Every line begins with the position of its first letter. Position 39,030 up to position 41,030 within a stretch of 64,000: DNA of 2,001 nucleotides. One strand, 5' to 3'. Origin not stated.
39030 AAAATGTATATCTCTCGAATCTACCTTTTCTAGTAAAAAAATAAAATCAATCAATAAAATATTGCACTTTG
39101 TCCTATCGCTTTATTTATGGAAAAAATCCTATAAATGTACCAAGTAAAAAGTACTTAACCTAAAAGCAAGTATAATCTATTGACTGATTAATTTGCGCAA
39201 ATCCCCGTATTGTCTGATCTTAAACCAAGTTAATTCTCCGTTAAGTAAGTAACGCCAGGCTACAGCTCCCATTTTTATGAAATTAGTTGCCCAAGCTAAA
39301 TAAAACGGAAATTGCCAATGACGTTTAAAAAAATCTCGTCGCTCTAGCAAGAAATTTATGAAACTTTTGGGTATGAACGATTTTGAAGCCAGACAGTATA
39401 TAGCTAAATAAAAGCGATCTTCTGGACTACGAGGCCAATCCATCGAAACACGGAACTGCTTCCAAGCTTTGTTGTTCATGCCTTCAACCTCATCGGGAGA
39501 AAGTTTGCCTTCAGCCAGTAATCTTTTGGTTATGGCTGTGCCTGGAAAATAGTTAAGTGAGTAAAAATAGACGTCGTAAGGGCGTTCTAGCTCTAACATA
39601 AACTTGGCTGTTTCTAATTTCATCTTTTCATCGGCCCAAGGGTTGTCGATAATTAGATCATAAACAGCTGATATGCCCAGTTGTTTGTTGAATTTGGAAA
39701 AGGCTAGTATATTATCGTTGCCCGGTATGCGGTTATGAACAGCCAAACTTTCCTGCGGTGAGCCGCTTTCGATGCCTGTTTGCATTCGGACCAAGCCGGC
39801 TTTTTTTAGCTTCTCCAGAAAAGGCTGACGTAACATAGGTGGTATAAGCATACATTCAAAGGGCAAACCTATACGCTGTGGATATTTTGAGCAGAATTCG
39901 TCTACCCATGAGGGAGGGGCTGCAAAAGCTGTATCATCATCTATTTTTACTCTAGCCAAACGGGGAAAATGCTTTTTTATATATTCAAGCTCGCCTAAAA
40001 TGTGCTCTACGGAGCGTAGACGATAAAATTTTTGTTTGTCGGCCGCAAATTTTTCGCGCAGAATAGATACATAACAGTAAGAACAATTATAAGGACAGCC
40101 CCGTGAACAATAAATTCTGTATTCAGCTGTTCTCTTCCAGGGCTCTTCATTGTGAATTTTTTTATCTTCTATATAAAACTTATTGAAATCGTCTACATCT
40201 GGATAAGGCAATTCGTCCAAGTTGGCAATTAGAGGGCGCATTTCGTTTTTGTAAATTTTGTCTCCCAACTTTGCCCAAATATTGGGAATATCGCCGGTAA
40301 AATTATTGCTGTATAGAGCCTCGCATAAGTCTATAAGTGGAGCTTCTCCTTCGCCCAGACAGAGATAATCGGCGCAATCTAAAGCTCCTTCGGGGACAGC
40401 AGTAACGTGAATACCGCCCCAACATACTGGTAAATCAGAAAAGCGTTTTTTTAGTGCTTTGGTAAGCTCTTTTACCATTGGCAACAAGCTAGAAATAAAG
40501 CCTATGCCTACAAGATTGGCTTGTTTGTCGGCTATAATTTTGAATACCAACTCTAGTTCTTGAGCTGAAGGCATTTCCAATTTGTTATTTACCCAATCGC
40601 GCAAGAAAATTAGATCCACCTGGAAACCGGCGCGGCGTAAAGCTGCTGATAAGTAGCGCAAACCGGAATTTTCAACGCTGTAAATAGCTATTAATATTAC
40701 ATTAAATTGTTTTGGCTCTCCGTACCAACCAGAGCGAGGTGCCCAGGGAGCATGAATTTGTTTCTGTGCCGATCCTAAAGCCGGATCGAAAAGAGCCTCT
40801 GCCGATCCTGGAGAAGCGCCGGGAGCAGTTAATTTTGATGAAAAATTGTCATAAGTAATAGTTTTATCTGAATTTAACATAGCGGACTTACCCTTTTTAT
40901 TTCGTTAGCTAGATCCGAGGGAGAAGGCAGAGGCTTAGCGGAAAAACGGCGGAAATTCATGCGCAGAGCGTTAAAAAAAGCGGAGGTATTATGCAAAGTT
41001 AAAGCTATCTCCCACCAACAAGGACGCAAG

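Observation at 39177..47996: Six-gene minus-strand operon with four radical SAM enzymes (2 B12-binding, 2 SPASM-type), a DegT-like aminotransferase with proline-rich repeats and an FAD oxidoreductase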

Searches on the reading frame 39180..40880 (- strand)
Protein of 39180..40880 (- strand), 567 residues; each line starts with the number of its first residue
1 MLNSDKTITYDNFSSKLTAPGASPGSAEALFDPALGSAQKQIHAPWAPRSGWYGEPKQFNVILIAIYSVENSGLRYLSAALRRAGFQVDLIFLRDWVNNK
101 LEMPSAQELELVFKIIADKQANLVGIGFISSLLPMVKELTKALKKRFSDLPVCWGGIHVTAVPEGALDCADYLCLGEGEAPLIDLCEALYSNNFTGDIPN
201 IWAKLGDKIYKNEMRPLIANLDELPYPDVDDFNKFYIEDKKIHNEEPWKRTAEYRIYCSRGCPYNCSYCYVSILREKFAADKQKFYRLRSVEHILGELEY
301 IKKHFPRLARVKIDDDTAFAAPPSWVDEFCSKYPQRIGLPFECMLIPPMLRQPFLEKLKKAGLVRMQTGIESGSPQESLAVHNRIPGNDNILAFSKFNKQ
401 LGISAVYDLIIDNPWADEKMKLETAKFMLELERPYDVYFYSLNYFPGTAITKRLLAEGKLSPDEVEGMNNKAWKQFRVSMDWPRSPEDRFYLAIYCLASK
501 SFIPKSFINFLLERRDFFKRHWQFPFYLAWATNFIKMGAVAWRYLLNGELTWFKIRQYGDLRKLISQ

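Call 3: search_protein_families(library=pfam, proteins=[window:39180-40880:-], max_evalue=0.01)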
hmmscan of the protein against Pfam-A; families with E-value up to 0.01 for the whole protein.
window:39180-40880:- (567 aa): 2 families
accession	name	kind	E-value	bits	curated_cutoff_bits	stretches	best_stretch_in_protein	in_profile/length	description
PF02310.24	B12-binding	-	4.8e-15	55.9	32.1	1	69-182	12-117/121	B12 binding domain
PF04055.27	Radical_SAM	-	4.4e-12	46.9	29.5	1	257-410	2-148/166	Radical SAM superfamily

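Call 4: search_protein_families(library=ncbifam, proteins=[window:39180-40880:-], max_evalue=0.01)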
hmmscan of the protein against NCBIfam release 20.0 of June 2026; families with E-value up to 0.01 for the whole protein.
window:39180-40880:- (567 aa): 17 families
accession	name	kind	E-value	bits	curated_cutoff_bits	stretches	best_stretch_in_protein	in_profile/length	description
TIGR03471.1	HpnJ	equivalog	1.7e-23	83.2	577.6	1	135-476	83-409/472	hopanoid biosynthesis associated radical SAM protein HpnJ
NF050148.1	rSAM_ApyD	equivalog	2.8e-18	65.7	750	1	73-424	27-359/645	RiPP biosynthesis radical SAM protein ApyD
TIGR02026.1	BchE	equivalog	9.1e-16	57.8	481.35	1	71-306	22-239/497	magnesium-protoporphyrin IX monomethyl ester anaerobic oxidative cyclase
TIGR04013.1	B12_SAM_MJ_1487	hypoth_equivalog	1.6e-15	56.9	251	1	105-310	28-201/382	TIGR04013 family B12-binding domain/radical SAM domain-containing protein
TIGR04072.2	rSAM_ladder_B12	equivalog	4.3e-15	55.3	360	1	67-463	14-381/443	lipid biosynthesis B12-binding/radical SAM protein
TIGR03975.1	rSAM_ocin_1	subfamily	5.9e-14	51.5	281.85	1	167-416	179-415/606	RiPP maturation radical SAM C-methyltransferase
NF038361.1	rSAM_Sden_1168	equivalog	5.5e-13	48.3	575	1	73-414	87-434/560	Sden_1168 family B12-binding radical SAM P-methyltransferase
TIGR04367.1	HpnR_B12_rSAM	equivalog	9.1e-12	44.3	650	1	69-449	20-368/490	hopanoid C-3 methylase HpnR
TIGR04190.1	B12_SAM_Ta0216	equivalog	2.9e-11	42.6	500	1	138-332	98-294/554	TIGR04190 family B12-binding domain/radical SAM domain protein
TIGR04479.1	bcpD_PhpK_rSAM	subfamily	8.7e-11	40.9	600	1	171-431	173-409/504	PhpK family radical SAM P-methyltransferase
TIGR04385.1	B12_rSAM_cofa1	equivalog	9.5e-09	35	450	1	141-438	91-368/438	B12 lower ligand biosynthesis radical SAM protein BzaD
NF033712.0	B12_rSAM_KedN5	subfamily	5.3e-08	31.5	700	1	107-270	49-212/624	KedN5 family methylcobalamin-dependent radical SAM C-methyltransferase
TIGR04014.1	B12_SAM_MJ_0865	equivalog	5.7e-08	32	360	1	131-304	49-204/434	methyl-coenzyme M reductase glutamine C-methyltransferase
TIGR04295.1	B12_rSAM_oligo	hypoth_equivalog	6.1e-06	25.2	400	1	137-300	91-239/422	TIGR04295 family B12-binding domain-containing radical SAM protein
NF033070.1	rSAM_AprD4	equivalog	4.1e-05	22.6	500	1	255-458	198-394/456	AprD4 family radical SAM diol-dehydratase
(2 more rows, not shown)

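Call 13: find_homologous_proteins(query=window:39180-40880:-, max_evalue=0.00001)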
Query window:39180-40880:- (567 aa): 444 proteins with E <= 0.00001 among 8000 candidates; the best 120 are listed.
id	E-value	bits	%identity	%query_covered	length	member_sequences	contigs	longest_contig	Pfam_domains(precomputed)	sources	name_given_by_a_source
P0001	0.0e+0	1325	99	100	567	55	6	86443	PF04055.28,PF02310.25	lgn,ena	-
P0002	0.0e+0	1187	87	100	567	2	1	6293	PF04055.28,PF02310.25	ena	-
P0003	0.0e+0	1125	82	100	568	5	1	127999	PF04055.28,PF02310.25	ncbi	ncbi:MAG: B12-binding domain-containing radical SAM protein [Candidatus Bruticola sp.]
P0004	7.7e-295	997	75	96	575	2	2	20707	PF04055.28,PF02310.25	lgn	-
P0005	5.3e-280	948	71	97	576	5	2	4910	PF04055.28,PF02310.25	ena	-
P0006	1.1e-251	854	69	92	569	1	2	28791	PF04055.28,PF02310.25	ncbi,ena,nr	ncbi:B12-binding domain-containing radical SAM protein [bacterium]|nr:B12-binding domain-containing 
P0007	4.5e-251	852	68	92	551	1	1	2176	PF04055.28,PF02310.25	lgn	-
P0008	5.8e-249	846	67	92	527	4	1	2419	PF04055.28,PF02310.25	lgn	-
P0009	8.0e-246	835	67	92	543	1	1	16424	PF04055.28,PF02310.25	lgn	-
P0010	1.2e-245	835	66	92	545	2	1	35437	PF04055.28,PF02310.25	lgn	-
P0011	1.7e-245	834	67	92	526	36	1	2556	PF04055.28,PF02310.25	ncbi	-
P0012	4.5e-245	833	64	94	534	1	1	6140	PF04055.28,PF02310.25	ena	-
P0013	2.0e-244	831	67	92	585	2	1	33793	PF04055.28,PF02310.25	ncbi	-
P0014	3.5e-233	793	63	92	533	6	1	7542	PF04055.28,PF02310.25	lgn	-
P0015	7.1e-230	782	63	90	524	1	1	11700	PF04055.28,PF02310.25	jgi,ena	-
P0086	2.4e-217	741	61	90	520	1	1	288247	PF04055.28,PF02310.25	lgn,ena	-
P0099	3.5e-216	737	61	91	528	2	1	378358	PF04055.28,PF02310.25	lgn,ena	-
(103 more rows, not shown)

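Call 16: find_related_loci(query=A1, collection=genome_contigs, flank=10000)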
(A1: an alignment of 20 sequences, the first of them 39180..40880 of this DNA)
Query A1 (567 aa) in genome_contigs; peptide patterns used: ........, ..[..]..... (x = any residue, [..] = any of these).
600 stretches matched a pattern (row limit reached: there are more); 493 encode a relative of the query (tblastn E <= 1e-3); the best 80 are kept; 80 distinct loci.
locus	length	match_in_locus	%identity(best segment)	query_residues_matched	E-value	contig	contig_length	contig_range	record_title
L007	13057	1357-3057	92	1-567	0e+0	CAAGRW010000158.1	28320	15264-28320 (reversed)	MAG TPA_asm: Candidatus Riflebacteria bacterium, isolate HGM23016, WGS project CAAGRW010000000 data, contig: SRS883029_5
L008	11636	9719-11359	64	11-567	0e+0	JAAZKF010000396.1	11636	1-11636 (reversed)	MAG: Burkholderiales bacterium isolate AS22ysBPME_216 208232_AS22, whole genome shotgun sequence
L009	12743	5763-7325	66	47-567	0e+0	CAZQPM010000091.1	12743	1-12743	MAG TPA_asm: uncultured Burkholderiales bacterium isolate SRP216815_co1_43 genome assembly, contig: NODE_6356_length_127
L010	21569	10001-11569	67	45-567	0e+0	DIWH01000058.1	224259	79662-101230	MAG TPA_asm: bacterium UBP9_UBA6111 isolate UBA6111 UBA6111_contig_8525, whole genome shotgun sequence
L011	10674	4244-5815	62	45-567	0e+0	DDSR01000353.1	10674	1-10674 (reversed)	MAG TPA_asm: Deltaproteobacteria bacterium UBA2385 UBA2385_contig_28296, whole genome shotgun sequence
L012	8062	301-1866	61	45-567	0e+0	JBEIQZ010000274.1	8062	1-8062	MAG: Alphaproteobacteria bacterium isolate Sample-107-S7-bin-62 Sample_107_S7-bin_62-k141_2298761, whole genome shotgun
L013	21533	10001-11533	61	57-567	0e+0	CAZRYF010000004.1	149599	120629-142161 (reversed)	MAG TPA_asm: uncultured Enterobacterales bacterium isolate SRP200020_co5_396 genome assembly, contig: NODE_113_length_14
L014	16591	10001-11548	62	54-567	0e+0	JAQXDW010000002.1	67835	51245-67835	MAG: Myxococcota bacterium isolate cluster4_bin.77 k119_291921, whole genome shotgun sequence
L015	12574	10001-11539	62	55-567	0e+0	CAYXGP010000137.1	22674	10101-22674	MAG TPA_asm: uncultured Enterobacterales bacterium isolate binchicken_co141_40 genome assembly, contig: NODE_10052_lengt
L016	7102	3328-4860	61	57-567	0e+0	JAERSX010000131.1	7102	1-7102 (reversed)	MAG: Deltaproteobacteria bacterium isolate BH17 c_000000001818, whole genome shotgun sequence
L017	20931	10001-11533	61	57-567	0e+0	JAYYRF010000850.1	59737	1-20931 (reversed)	MAG: Myxococcota bacterium isolate DS_MAG67 DS_MAG67_0850, whole genome shotgun sequence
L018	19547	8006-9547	62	54-567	0e+0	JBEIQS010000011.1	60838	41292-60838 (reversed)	MAG: Alphaproteobacteria bacterium isolate Sample-107-S7-bin-184 Sample_107_S7-bin_184-k141_1472008, whole genome shotgu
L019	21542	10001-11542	61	54-567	0e+0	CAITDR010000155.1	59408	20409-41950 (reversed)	MAG: uncultured proteobacterium isolate ErkenSummer_bin-5044 genome assembly, contig: bin-5044:155/711, whole genome sho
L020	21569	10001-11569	60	47-567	0e+0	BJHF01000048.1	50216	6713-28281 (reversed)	Deltaproteobacteria bacterium LBMAG_Deltaproteobacteria_hypo.bin1 DNA, sequence048, whole genome shotgun sequence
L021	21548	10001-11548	60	54-567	0e+0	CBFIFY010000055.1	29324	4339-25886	MAG: uncultured Myxococcota bacterium isolate Co_bin_513_permissive genome assembly, contig: Co_bin_513_permissive_c55,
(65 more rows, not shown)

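Call 18: find_encoding_contigs(protein=P0099, flank=10000, max_places=2)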
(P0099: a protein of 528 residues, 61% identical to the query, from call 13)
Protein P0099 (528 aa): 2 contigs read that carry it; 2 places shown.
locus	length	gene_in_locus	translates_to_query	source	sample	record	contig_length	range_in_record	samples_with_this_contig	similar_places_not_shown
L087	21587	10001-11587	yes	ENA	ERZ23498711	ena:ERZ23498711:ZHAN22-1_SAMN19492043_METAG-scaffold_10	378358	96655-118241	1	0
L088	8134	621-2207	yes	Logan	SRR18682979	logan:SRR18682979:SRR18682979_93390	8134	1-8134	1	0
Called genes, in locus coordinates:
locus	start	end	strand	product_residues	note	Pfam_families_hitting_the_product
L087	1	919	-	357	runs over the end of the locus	PF00753:Lactamase_B, PF00581:Rhodanese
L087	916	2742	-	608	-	PF00916:Sulfate_transp, PF01740:STAS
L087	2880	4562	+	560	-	PF13187:Fer4_9 (faint), PF13247:Fer4_11, PF12838:Fer4_7 (weak), PF00037:Fer4, PF12797:Fer4_2 (weak), PF12837:Fer4_6 (weak), PF13237:Fer4_10 (weak), PF03916:NrfD, +1 more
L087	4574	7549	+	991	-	PF04879:Molybdop_Fe4S4, PF00384:Molybdopterin, PF01568:Molydop_binding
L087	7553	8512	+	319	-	PF02613:Nitrate_red_del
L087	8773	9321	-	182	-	PF01885:PTS_2-RNA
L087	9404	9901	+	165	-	-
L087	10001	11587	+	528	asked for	PF02310:B12-binding, PF04055:Radical_SAM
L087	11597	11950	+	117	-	-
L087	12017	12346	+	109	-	PF12838:Fer4_7 (weak), PF13187:Fer4_9 (weak), PF00037:Fer4 (weak)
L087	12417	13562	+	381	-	PF08308:PEGA (faint)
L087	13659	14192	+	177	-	PF13473:Cupredoxin_1 (faint), PF00127:Copper-bind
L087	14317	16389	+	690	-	PF10459:Peptidase_S46, PF13365:Trypsin_2 (faint)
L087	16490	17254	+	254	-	-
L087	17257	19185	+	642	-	PF00890:FAD_binding_2, PF01266:DAO (weak), PF03486:HI0933_like (faint), PF02910:Succ_DH_flav_C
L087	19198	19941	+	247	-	PF13085:Fer2_3, PF00037:Fer4 (weak), PF12797:Fer4_2 (weak), PF12837:Fer4_6 (weak), PF13183:Fer4_8, PF13237:Fer4_10, PF12838:Fer4_7, PF13534:Fer4_17 (weak), +3 more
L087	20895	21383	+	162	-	PF02517:Rce1-like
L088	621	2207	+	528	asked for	PF02310:B12-binding, PF04055:Radical_SAM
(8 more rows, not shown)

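Call 19: find_encoding_contigs(protein=P0086, flank=10000, max_places=2)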
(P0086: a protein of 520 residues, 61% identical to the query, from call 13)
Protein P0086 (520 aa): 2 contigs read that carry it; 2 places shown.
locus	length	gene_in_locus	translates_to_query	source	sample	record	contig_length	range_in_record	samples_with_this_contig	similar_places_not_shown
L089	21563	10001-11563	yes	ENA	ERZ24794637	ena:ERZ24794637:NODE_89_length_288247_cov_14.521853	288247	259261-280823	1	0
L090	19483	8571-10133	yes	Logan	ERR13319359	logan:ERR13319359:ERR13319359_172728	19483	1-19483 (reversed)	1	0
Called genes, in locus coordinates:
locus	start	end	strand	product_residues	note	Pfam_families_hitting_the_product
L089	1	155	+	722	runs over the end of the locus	PF00092:VWA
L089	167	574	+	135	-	-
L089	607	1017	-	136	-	-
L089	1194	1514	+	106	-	-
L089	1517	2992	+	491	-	PF05958:tRNA_U5-meth_tr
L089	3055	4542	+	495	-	-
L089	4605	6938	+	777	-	PF03176:MMPL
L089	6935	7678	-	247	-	PF20143:NAD_kinase_C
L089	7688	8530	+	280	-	PF01678:DAP_epimerase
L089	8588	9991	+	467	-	PF02310:B12-binding, PF04055:Radical_SAM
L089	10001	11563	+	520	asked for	PF02310:B12-binding, PF04055:Radical_SAM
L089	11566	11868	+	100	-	-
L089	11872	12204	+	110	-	PF12797:Fer4_2 (faint), PF12837:Fer4_6 (faint), PF13237:Fer4_10 (weak), PF14697:Fer4_21 (faint), PF12800:Fer4_4 (faint), PF12838:Fer4_7 (weak), PF00037:Fer4, PF11953:DUF3470, +1 more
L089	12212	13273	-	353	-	PF02618:YceG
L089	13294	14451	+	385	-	PF00155:Aminotran_1_2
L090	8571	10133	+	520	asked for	PF02310:B12-binding, PF04055:Radical_SAM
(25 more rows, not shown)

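Call 20: search_solved_structures(query=window:39180-40880:-, max_evalue=0.001)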
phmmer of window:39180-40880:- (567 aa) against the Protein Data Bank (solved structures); distinct sequences matched with E-value up to 0.001: 1.
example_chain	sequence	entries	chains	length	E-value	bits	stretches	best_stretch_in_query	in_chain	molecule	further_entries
6fd2_B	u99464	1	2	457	1.5e-05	26.8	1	247-455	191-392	Putative apramycin biosynthetic oxidoreductase 4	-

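Call 41: search_protein_families(library=pfam, proteins=[L010:1111-3468:+, L010:845-2665:-, L010:11660-13051:+, L010:11562-12533:-, L010:13356-14591:+, L010:14435-15514:+, L010:14414-15595:-, L010:15552-17129:+, L010:17249-18523:+, L010:19083-21068:+], max_evalue=0.0001)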
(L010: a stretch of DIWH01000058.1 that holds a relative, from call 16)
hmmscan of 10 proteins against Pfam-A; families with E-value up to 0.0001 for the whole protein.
L010:1111-3468:+ (786 aa): 0 families

L010:845-2665:- (606 aa): 0 families

L010:11660-13051:+ (464 aa): 0 families

L010:11562-12533:- (323 aa): 0 families

L010:13356-14591:+ (412 aa): 0 families

L010:14435-15514:+ (360 aa): 0 families

L010:14414-15595:- (393 aa): 26 families (the best 25 are shown)
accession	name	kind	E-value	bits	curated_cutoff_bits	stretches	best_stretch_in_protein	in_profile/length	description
PF07719.23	TPR_2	-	1.4e-51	168.8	27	4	202-234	2-34/34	Tetratricopeptide repeat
PF13414.12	TPR_11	-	1.3e-49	166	26.8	5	278-315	3-40/42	TPR repeat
PF00515.34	TPR_1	-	8.1e-49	162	27.8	2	204-234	4-34/34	Tetratricopeptide repeat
PF13432.12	TPR_16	-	1.2e-38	131.6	32.7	4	205-269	1-65/65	Tetratricopeptide repeat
PF13181.12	TPR_8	-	8.1e-38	125.8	25.7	0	236-268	2-34/34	Tetratricopeptide repeat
PF14559.12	TPR_19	-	3.1e-37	127.2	25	6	213-276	3-66/68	Tetratricopeptide repeat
PF13431.12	TPR_17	-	2.4e-33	112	24.4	0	87-117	2-32/34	Tetratricopeptide repeat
PF13428.12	TPR_14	-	9.8e-31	103.5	23.5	1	204-242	4-42/44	Tetratricopeptide repeat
PF23914.1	TPR_CcmH_CycH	-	8.1e-24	84.7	42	3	223-278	38-93/158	Cytochrome c-type biogenesis protein H TPR domain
PF13424.12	TPR_12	-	1e-22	80.6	30.1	1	306-367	13-75/77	Tetratricopeptide repeat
PF13371.12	TPR_9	-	1.5e-18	67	35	1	278-340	4-66/73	Tetratricopeptide repeat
PF12895.13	ANAPC3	-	7.8e-17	61.8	27.2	2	254-326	8-79/82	Anaphase-promoting complex, cyclosome, subunit 3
PF13176.12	TPR_7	-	6.9e-14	51.1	27.9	0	204-233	2-33/36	Tetratricopeptide repeat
PF13374.12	TPR_10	-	2e-11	43.9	27.5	0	208-230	9-31/42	Tetratricopeptide repeat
PF13174.12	TPR_6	-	5.7e-11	42.7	26.3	0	204-233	3-32/33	Tetratricopeptide repeat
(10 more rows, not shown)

L010:15552-17129:+ (526 aa): 0 families

L010:17249-18523:+ (425 aa): 1 family
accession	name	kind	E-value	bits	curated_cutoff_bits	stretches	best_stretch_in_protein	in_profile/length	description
PF00202.27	Aminotran_3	-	1e-104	350.9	30.5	1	37-406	14-401/403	Aminotransferase class-III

L010:19083-21068:+ (662 aa): 0 families

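Call 58: search_protein_families(library=pfam, proteins=[L087:11597-11947:+], max_evalue=0.05)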
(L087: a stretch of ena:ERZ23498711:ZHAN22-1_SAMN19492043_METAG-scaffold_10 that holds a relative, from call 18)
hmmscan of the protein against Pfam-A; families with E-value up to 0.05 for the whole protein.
L087:11597-11947:+ (117 aa): 0 families
